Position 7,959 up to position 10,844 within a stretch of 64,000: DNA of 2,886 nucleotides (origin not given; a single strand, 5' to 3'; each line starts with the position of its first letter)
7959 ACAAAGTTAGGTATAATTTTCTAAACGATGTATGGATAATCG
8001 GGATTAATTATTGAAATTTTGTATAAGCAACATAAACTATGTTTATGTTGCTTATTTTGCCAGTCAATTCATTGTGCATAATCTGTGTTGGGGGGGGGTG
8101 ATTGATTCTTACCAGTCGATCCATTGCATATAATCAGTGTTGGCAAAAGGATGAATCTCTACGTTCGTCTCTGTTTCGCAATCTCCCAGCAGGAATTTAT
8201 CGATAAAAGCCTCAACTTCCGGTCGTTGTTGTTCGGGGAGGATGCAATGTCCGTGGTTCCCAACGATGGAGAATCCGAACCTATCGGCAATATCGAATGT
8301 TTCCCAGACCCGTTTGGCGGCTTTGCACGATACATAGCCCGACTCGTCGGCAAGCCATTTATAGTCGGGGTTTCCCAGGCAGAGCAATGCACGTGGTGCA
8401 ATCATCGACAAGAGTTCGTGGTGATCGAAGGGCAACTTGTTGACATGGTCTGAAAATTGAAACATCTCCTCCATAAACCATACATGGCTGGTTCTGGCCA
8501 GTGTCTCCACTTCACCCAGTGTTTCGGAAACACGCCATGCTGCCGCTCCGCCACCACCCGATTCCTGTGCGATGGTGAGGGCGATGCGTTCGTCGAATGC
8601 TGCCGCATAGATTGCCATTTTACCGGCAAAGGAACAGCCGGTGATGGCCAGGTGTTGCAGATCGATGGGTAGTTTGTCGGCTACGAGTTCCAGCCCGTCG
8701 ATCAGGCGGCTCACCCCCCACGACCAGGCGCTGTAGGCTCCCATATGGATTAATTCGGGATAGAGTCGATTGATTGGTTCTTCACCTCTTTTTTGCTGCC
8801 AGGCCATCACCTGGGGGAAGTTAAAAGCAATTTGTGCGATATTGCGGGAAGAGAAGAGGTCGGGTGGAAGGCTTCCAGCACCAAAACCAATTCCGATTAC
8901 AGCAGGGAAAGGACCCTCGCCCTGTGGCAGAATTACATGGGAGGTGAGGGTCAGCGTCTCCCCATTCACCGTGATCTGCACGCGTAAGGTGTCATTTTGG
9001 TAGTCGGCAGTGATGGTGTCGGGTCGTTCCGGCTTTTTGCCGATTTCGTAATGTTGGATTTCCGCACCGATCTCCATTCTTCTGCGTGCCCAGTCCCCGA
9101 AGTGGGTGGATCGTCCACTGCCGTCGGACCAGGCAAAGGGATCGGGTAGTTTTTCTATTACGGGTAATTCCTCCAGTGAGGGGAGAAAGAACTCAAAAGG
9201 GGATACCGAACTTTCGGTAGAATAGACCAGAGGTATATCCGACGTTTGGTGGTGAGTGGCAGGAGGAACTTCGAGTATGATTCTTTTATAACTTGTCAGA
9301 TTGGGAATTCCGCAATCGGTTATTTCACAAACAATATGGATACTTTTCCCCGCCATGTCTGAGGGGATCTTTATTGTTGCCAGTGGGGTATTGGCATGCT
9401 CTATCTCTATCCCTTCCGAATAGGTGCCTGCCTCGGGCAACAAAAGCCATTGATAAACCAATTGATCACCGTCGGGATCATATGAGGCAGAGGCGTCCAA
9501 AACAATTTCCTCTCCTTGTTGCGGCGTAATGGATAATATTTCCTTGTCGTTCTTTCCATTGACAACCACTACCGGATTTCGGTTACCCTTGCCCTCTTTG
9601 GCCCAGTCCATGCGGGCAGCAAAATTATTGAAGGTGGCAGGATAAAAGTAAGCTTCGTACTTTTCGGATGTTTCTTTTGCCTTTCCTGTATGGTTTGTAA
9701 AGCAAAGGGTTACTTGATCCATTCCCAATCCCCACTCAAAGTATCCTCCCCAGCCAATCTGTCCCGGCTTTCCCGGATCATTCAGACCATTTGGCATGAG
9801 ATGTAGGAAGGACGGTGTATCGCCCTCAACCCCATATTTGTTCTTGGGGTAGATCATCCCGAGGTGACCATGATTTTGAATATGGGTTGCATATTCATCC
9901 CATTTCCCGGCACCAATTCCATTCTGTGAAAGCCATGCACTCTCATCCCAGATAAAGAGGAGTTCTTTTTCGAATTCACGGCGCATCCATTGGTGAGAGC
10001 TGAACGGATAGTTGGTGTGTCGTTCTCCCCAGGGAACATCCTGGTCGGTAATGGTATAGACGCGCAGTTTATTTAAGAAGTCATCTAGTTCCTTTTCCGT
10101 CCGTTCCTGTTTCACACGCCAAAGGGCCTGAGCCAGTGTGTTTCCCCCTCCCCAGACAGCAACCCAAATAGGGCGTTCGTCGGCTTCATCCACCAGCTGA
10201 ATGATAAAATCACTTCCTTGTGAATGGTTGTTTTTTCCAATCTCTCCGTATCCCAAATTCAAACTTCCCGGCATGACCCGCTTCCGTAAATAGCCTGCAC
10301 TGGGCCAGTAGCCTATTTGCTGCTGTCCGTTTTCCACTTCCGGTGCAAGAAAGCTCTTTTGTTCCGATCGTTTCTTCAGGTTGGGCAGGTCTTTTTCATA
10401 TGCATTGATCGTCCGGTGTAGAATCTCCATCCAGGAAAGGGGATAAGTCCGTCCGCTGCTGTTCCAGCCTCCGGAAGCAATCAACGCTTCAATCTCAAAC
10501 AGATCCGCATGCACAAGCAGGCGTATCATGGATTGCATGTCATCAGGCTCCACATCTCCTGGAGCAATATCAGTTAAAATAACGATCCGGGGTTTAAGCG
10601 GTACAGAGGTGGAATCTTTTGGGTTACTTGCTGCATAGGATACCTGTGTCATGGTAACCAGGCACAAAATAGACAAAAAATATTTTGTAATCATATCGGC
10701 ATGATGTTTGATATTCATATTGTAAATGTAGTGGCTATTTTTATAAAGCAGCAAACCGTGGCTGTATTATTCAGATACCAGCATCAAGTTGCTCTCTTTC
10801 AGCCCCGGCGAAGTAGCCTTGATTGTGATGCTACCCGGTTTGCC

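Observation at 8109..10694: DUF1593 (nucleoside-hydrolase-like) domain fused to a CE15 esterase inside a xylan PUL: candidate new carbohydrate- or lignin-carbohydrate-active enzyme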

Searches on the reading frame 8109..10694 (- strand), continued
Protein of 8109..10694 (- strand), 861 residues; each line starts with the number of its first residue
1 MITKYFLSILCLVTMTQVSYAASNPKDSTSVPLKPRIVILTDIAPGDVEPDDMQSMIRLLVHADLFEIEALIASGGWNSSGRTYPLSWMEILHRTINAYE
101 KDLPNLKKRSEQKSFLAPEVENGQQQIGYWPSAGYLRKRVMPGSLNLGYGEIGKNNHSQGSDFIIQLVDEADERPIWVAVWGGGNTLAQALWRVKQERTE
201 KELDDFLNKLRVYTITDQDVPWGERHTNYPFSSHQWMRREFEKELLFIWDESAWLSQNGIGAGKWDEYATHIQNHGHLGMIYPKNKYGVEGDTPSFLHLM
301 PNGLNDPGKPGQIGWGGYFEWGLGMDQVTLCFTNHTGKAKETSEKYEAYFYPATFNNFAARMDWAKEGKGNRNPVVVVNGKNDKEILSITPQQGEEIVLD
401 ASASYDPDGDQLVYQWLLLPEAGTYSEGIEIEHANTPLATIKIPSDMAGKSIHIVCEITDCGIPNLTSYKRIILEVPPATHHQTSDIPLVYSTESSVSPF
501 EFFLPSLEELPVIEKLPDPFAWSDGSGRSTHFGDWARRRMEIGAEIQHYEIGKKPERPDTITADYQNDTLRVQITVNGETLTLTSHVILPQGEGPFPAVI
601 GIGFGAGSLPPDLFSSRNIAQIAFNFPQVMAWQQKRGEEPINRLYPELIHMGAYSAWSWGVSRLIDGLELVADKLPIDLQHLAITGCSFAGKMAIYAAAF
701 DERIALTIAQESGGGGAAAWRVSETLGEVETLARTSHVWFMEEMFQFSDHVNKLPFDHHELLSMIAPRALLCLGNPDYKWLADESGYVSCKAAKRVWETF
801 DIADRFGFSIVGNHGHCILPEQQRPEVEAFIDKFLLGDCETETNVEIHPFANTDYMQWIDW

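Call 85: search_protein_families(library=pfam, proteins=[L050:4529-6544:-, L050:6961-8220:-, L050:8348-8989:-, L050:11548-12528:-, L050:12548-13516:-, L050:13510-14517:-, L050:14744-16255:+, L050:16386-18617:+, L050:18866-21010:+, L038:11493-13433:+], max_evalue=0.0001)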
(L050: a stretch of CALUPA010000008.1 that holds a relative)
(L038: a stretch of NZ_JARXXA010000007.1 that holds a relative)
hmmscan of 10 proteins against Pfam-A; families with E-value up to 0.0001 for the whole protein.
L050:4529-6544:- (672 aa): 2 families
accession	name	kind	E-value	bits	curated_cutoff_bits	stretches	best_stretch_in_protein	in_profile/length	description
PF16370.11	MetallophosC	-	2e-38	132.5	29.7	1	465-652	1-167/168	C terminal of Calcineurin-like phosphoesterase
PF16371.11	MetallophosN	-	2.4e-20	73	35.6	1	153-230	1-77/77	N terminal of Calcineurin-like phosphoesterase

L050:6961-8220:- (420 aa): 1 family
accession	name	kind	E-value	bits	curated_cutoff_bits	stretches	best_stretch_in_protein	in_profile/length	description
PF01136.24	Peptidase_U32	-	2.9e-65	220.2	22.4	1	81-313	2-230/233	Peptidase family U32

L050:8348-8989:- (214 aa): 2 families
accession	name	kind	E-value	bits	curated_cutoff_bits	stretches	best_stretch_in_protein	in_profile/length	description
PF13568.12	OMP_b-brl_2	-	2.5e-24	86.7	27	1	20-182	8-170/175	Outer membrane protein beta-barrel domain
PF13505.12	OMP_b-brl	-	1.2e-16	61.8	28.7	1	6-214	3-175/175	Outer membrane protein beta-barrel domain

L050:11548-12528:- (327 aa): 2 families
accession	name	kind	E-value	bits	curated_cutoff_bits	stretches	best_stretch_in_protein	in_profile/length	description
PF01207.24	Dus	-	3e-89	299.6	20.4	1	14-311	1-295/311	Dihydrouridine synthase (Dus)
PF01180.27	DHO_dh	-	3.8e-07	30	27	1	63-245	92-288/291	Dihydroorotate dehydrogenase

L050:12548-13516:- (323 aa): 2 families
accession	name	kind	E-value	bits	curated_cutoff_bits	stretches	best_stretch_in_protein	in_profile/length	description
PF14378.12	PAP2_3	-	6.7e-19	68.9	27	1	117-306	14-188/190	PAP2 superfamily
PF01569.27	PAP2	-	2.4e-09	37.5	27.2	1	241-316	47-128/130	PAP2 superfamily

L050:13510-14517:- (336 aa): 7 families
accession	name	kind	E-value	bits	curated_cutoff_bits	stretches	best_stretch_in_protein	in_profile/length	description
PF01370.27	Epimerase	-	4.7e-31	108.5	20.9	1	5-225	1-228/240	NAD dependent epimerase/dehydratase family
PF16363.11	GDP_Man_Dehyd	-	3.2e-20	73.3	27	1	6-325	1-331/332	GDP-mannose 4,6 dehydratase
PF04321.23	RmlD_sub_bind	-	2.2e-14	53.6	27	1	4-254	2-233/287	RmlD substrate binding domain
PF01073.25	3Beta_HSD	-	4.1e-12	46.1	22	1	6-253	1-269/280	3-beta hydroxysteroid dehydrogenase/isomerase family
PF13460.12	NAD_binding_10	-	3.5e-11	43.7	27.2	1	9-188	1-158/184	NAD(P)H-binding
PF07993.18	NAD_binding_4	-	6e-09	35.9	20.1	0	73-180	88-211/258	Male sterility protein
PF00106.31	adh_short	-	2.7e-06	27.4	26.6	1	5-86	3-90/195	short chain dehydrogenase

L050:14744-16255:+ (504 aa): 1 family
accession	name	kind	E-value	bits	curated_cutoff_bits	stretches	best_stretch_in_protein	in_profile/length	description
PF00488.27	MutS_V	-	6.6e-30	104.9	30.2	1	320-502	1-185/188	MutS domain V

L050:16386-18617:+ (744 aa): 2 families
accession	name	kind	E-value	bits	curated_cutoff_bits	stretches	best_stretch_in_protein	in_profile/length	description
PF07971.18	Glyco_hydro_92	-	2.6e-178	594.2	24.6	1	276-738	1-464/464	Glycosyl hydrolase family 92 catalytic domain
PF17678.7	Glyco_hydro_92N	-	1.1e-74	251.6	34.5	1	35-270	1-236/236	Glycosyl hydrolase family 92 N-terminal domain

L050:18866-21010:+ (715 aa): 5 families
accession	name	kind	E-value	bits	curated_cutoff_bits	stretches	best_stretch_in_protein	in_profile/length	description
PF00773.25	RNB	-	1.3e-111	373.5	29.3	1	260-588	1-325/326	RNB domain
PF17876.7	CSD2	-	1.2e-32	112.2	26.2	1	164-238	1-74/74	Cold shock domain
PF08206.17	OB_RNB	-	4.2e-17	62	24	1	160-213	8-58/58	Ribonuclease B OB domain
PF17849.7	OB_Dis3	-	3.2e-12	46.8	22.8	1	162-232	11-77/77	Dis3-like cold-shock domain 2 (CSD2)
PF00575.29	S1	-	9.4e-05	23.2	22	0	632-710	4-70/74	S1 RNA binding domain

L038:11493-13433:+ (647 aa): 4 families
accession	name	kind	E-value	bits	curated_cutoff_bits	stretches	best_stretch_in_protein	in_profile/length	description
PF16189.11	Creatinase_N_2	-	1e-55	188.6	29.7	1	203-361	1-161/161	Creatinase/Prolidase N-terminal domain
PF00557.29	Peptidase_M24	-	8.5e-43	147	23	1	365-578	3-207/208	Metallopeptidase family M24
PF16188.10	Peptidase_M24_C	-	1e-24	86.7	28.9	1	587-647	1-63/63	C-terminal region of peptidase_M24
PF01321.24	Creatinase_N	-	6.6e-20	72.4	22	1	60-186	1-113/128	Creatinase/Prolidase N-terminal domain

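Call 102: predict_structure(alignment_id=A5)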
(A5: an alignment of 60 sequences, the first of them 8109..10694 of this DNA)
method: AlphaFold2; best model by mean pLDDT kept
length: 861 residues; sequences in the alignment: 60
mean_pLDDT: 79.0   pTM: 0.57
mean pLDDT of the five models: 79.0, 76.6, 76.0, 75.7, 73.8
residues with pLDDT >= 90: 441; 70-90: 175; 50-70: 116; < 50: 129
segments of 3 or more residues with pLDDT < 50: 23-28, 481-520, 531-536, 544-550, 713-761, 848-861
pLDDT, mean of each block of 10 residues (from residue 1): 76 71 48 95 89 94 98 91 91 98 97 92 95 98 93 93 98 96 95 97 96 92 89 95 95 87 89 95 81 92 94 93 94 95 94 96 97 97 92 96 97 96 91 98 95 97 97 88 30 27 29 35 60 49 49 61 93 85 90 91 74 91 74 54 63 65 90 91 84 77 86 38 32 32 34 39 60 62 54 61 74 70 88 91 60 36 26
secondary structure, 60 per line:
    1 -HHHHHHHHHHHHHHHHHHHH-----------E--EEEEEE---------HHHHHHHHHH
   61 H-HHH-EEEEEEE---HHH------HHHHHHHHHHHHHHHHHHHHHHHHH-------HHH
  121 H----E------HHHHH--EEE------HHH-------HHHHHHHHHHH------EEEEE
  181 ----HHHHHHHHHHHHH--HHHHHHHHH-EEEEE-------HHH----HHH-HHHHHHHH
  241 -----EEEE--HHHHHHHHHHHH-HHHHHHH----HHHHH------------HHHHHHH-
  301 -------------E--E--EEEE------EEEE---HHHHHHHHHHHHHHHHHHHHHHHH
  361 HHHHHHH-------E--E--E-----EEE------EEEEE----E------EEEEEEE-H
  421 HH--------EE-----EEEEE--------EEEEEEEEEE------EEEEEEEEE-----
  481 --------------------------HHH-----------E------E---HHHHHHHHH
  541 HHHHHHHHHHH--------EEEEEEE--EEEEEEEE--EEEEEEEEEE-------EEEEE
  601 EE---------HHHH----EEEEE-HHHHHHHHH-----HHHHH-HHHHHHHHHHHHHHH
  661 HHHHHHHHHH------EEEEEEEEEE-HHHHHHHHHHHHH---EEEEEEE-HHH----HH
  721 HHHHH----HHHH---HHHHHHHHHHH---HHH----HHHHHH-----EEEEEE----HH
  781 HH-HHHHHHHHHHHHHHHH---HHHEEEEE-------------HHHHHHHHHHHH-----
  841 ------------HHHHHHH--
elements in order (helices of 4 or more, strands of 3 or more residues): H2-21 E36-41 H51-61 E67-73 H86-110 H118-121 H133-137 E140-142 H159-169 E176-180 H185-197 H200-208 E210-214 H233-240 E246-249 H252-263 H265-271 H276-280 H293-299 E320-323 E330-333 H337-367 E387-389 E396-400 E412-418 E438-442 E451-460 E467-475 H532-551 E560-566 E569-576 E579-588 E596-602 H612-615 E620-624 H626-634 H640-644 H646-670 E677-686 H688-700 E704-710 H719-725 H730-733 H737-747 H758-763 E769-774 H779-782 H784-799 E806-810 H824-835 H853-859
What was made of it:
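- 10626..10694 (-): Signal peptide, residues 1-23 (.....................|AS). It is not a canonical lipobox, so the protein is probably a soluble periplasmic one. Residues 2-21 form a helix and residues 23-28 have pLDDT below 50 in the model (call 102).
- Checked: 'Secreted' rests on an N-terminal hydrophobic helix (residues 2-21 in the model, call 102) and an SYA|AS site read by eye.
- The full-length model gives no confident inter-domain geometry (pTM 0.57, call 102).
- Tried and rejected: The full-length AF2 model gave no confident domain packing (pTM 0.57, call 102), so nothing can be said about the two active sites facing each other.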

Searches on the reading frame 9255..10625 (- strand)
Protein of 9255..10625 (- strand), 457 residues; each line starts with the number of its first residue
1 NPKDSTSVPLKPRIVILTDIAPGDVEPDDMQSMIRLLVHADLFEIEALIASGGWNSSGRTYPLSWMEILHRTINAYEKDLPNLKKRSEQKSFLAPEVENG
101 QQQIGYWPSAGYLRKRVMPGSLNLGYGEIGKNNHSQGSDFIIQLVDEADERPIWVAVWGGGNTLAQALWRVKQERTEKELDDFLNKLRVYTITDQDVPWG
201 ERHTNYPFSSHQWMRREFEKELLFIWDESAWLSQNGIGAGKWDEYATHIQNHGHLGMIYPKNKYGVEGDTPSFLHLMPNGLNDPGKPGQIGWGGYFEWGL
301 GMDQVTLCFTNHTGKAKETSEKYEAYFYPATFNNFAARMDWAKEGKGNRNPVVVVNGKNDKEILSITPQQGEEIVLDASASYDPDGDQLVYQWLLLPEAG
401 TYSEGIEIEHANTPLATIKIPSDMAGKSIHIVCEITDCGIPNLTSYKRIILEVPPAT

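Call 63: predict_structure(alignment_id=A2)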
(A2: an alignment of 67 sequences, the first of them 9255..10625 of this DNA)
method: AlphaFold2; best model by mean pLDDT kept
length: 457 residues; sequences in the alignment: 67
mean_pLDDT: 93.3   pTM: 0.92
mean pLDDT of the five models: 93.3, 92.2, 91.8, 90.8, 88.8
residues with pLDDT >= 90: 384; 70-90: 66; 50-70: 2; < 50: 5
segments of 3 or more residues with pLDDT < 50: 1-5
pLDDT, mean of each block of 10 residues (from residue 1): 56 96 89 96 97 88 96 98 90 93 96 98 94 96 97 95 97 98 97 88 92 96 92 86 93 96 86 91 92 93 95 94 93 95 91 93 94 97 96 95 94 98 96 97 96 91
secondary structure, 60 per line:
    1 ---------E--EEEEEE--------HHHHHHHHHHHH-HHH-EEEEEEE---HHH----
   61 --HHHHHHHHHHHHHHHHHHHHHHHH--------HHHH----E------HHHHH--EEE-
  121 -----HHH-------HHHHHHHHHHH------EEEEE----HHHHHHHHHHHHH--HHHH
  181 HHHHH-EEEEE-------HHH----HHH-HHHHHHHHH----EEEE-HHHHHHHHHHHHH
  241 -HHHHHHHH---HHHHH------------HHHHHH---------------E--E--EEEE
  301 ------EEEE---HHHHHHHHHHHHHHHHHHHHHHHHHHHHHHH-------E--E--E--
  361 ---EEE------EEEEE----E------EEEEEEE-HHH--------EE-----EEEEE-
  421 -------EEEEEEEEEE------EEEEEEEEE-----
elements in order: E13-18 H27-38 E44-50 H63-86 H95-98 H110-114 E117-119 H136-146 E153-157 H162-174 H177-185 E187-191 H210-218 E223-226 H228-240 H242-249 H253-257 H270-275 E297-300 E307-310 H314-344 E364-366 E373-377 E389-395 E415-419 E428-437 E444-452
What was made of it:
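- On DUF1593 / Sde182 family (PF07632 + PF21027): The AF2 model has pLDDT 93.3 and pTM 0.92 (call 63).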

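Call 66: fold_search(model_id=the predicted structure, library=pdb)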
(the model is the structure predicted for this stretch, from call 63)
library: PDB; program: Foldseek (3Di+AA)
matches with E <= 10: 1807; with E <= 0.001: 31
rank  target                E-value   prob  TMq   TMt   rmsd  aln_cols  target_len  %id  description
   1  2yhg                  2.3e-48  1.00  0.82  0.91   2.2       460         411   34  Ab initio phasing of a nucleoside hydrolase-related hypothetical protein from Saccharophagus degradans that is associate (released 2011-08-03)
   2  6nz0_Z                5.5e-05  1.00  0.18  0.78   2.8       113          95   18  Cryo-EM structure of AAV-2 in complex with AAVR PKD domains 1 and 2 (released 2019-06-12)
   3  3mkn_C                5.8e-05  1.00  0.35  0.51  12.5       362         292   11  Crystal structure of the E. coli pyrimidine nucleosidase YeiK bound to a competitive inhibitor (released 2010-12-01)
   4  5tfm                  9.3e-05  1.00  0.15  0.21   5.1       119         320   16  Crystal Structure of Human Cadherin-23 EC6-8 (released 2017-12-27)
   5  2yrl_MODEL_1_A        1.4e-04  1.00  0.16  0.60   3.4        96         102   18  Solution structure of the PKD domain from KIAA 1837 protein (released 2007-10-02)
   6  6ihb_R                1.7e-04  1.00  0.18  0.78   2.9       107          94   19  Adeno-Associated Virus 2 in complex with AAVR (released 2019-03-20)
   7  4zi8_A                2.6e-04  1.00  0.15  0.20   5.5       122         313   15  Structure of mouse clustered PcdhgC3 EC1-3 (released 2015-10-28)
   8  8uf4_A                2.7e-04  1.00  0.17  0.43   5.0       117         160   16  Crystal structure of wildtype dystroglycan proteolytic domain (juxtamembrane domain) (released 2024-09-11)
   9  4zi9_A                2.9e-04  0.95  0.14  0.19  18.7       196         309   11  Structure of mouse clustered PcdhgA1 EC1-3 (released 2015-10-28)
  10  5szl_D                3.1e-04  0.94  0.14  0.15  19.0       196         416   10  Protocadherin gamma A1 extracellular cadherin domains 1-4 (released 2016-10-19)
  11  7wjx_R                3.3e-04  1.00  0.16  0.60   4.5       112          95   20  Adeno-associated virus serotype 9 in complex with AAVR (released 2022-06-15)
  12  5vt8_A                3.5e-04  1.00  0.16  0.32   3.6        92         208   21  Crystal Structure of Mouse Cadherin-23 EC24-25 (released 2018-05-23)
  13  9a41_MODEL_1_A        3.5e-04  1.00  0.17  0.33   4.6       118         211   17   F1N4 fully-glycosylated model of mouse N-cadherin EC4-EC5 (released 2024-05-24)
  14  6s5w_B                4.1e-04  1.00  0.16  0.54   4.7       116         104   18  Structure of Rib domain 'Rib Long' from Lactobacillus acidophilus (released 2019-12-11)
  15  4zi8_B                4.1e-04  1.00  0.14  0.19   5.6       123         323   14  Structure of mouse clustered PcdhgC3 EC1-3 (released 2015-10-28)
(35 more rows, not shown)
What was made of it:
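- On DUF1593 / Sde182 family (PF07632 + PF21027): Foldseek to 2YHG gives E 2.3e-48 and TM 0.82/0.91 (call 66).
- Closest known: Inosine-uridine nucleoside hydrolases. Same: Fold-level resemblance (Foldseek E 5.8e-5, TMt 0.51; call 66) and an N-terminal acidic motif after the first strand.
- Model pLDDT 93 and TM 0.82/0.91 to 2YHG (calls 63, 66).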

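Call 67: search_protein_representatives(protein=window:9255-10625:-)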
Query: 457 residues. Proteins with E-value up to 0.001 (for the whole library): 5372; up to 1e-10: 1900; up to 1e-30: 416. The best 150 are listed.
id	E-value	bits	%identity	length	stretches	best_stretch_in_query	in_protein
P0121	3.1e-187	639.5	61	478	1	7-452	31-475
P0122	1.6e-166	571.2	57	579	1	7-452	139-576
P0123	3.9e-160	550.1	56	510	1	10-452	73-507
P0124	1.8e-157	541.4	55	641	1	5-452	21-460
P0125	1.7e-139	482.0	54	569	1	7-451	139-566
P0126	2.4e-133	461.8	51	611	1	8-452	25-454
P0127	2.3e-121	422.3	60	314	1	141-452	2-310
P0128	2.6e-108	379.2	57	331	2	218-451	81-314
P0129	2.9e-101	356.0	42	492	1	6-453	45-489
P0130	4.4e-101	355.4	41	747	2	2-456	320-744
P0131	7.2e-101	354.7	45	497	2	5-415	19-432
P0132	1.4e-98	347.1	39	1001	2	11-454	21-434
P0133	6.8e-97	341.6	57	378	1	6-276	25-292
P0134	1.3e-94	334.1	41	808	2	69-454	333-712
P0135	3.5e-94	332.6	42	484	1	10-451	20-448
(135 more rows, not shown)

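Call 70: search_protein_families(library=pfam, alignment_id=A3, max_evalue=0.0001)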
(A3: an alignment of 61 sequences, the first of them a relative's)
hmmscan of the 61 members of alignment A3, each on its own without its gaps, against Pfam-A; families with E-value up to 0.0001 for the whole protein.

A. member 1, P0122 (579 aa): 5 families
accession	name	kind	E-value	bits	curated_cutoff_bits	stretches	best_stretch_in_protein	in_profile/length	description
PF07632.16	Sde182_NH-like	-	3.4e-79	266.6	26.8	1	145-420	1-268/268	Cellulose-binding Sde182, nucleoside hydrolase-like domain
PF21027.3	Sde0182_C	-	3.8e-27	95.1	27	1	497-576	1-82/83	Cellulose-binding protein Sde0182, C-terminal domain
PF11721.14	Malectin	-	4.4e-25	89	23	1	2-123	14-159/163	Malectin domain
PF12819.13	Malectin_like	-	1.3e-05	25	24.5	1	43-120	236-316/331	Malectin-like domain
PF22352.2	K319L-like_PKD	-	1.7e-05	25.2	27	1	495-563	11-72/84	K319L-like, PKD domain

B. families by the number of members that match (of 61 scanned): 59 families (the first 25 are shown)
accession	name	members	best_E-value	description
PF07632.16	Sde182_NH-like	61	7.7e-160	Cellulose-binding Sde182, nucleoside hydrolase-like domain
PF21027.3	Sde0182_C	61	1.5e-36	Cellulose-binding protein Sde0182, C-terminal domain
PF22352.2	K319L-like_PKD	19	1.7e-47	K319L-like, PKD domain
PF18962.6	Por_Secre_tail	9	1.5e-14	Secretion system C-terminal sorting domain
PF18911.6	PKD_4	8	3.1e-24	PKD domain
PF03422.21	CBM_6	7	1.5e-40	Carbohydrate binding module (family 6)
PF18099.7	CBM_35_2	7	3.1e-34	Carbohydrate binding module (family 35)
PF17957.7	Big_7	6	5.1e-37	Bacterial Ig domain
PF13860.13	FlgD_ig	4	3.1e-09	FlgD Ig-like domain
PF02010.21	REJ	4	1.2e-07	REJ domain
PF13385.13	Laminin_G_3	3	3.5e-56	Concanavalin A-like lectin/glucanases superfamily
PF00041.27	fn3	3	5.6e-27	Fibronectin type III domain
PF13472.12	Lipase_GDSL_2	3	5.8e-17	GDSL-like Lipase/Acylhydrolase family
PF00657.28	Lipase_GDSL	3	7.9e-15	GDSL-like Lipase/Acylhydrolase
PF00801.26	PKD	3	1.4e-13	PKD domain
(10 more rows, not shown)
